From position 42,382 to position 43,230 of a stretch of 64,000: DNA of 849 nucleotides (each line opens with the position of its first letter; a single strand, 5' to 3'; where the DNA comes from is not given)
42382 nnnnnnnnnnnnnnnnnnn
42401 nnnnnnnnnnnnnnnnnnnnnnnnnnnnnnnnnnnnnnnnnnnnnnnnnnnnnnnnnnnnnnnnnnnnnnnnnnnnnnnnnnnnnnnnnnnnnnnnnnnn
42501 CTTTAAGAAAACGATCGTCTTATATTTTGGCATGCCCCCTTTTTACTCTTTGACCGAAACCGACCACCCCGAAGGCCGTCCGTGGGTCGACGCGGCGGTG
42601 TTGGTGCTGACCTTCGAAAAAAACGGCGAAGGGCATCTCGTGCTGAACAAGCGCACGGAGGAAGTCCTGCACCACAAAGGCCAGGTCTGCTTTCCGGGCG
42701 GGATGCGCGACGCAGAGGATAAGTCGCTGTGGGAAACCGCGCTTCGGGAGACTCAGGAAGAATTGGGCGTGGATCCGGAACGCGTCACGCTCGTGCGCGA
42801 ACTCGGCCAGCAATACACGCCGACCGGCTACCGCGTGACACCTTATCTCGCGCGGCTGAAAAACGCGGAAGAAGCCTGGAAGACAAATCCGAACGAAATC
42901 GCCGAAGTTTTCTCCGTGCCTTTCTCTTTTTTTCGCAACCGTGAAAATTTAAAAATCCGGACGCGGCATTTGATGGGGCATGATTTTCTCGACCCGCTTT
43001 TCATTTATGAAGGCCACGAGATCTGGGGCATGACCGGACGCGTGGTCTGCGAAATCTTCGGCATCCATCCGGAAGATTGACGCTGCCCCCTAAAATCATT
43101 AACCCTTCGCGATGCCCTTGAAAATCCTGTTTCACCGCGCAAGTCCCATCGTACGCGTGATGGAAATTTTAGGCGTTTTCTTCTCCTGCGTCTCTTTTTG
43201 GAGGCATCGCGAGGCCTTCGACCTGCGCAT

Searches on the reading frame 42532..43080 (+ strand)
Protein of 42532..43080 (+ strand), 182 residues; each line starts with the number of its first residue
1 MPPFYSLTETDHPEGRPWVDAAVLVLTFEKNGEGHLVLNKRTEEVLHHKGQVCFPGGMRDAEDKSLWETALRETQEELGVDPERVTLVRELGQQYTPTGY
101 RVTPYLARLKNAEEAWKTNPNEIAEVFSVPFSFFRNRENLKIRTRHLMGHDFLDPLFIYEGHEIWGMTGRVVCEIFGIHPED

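Call 3: search_protein_families(library=pfam, proteins=[window:42532-43080:+], max_evalue=0.01)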
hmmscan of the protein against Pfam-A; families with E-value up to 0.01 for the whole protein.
window:42532-43080:+ (182 aa): 2 families
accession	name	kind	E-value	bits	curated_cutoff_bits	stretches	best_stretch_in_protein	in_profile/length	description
PF00293.34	NUDIX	-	3.9e-14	53.2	21.1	1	21-132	4-116/134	NUDIX domain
PF22327.2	Nudt16-like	-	0.0013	19.1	27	1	46-87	29-70/161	U8 snoRNA-decapping enzyme-like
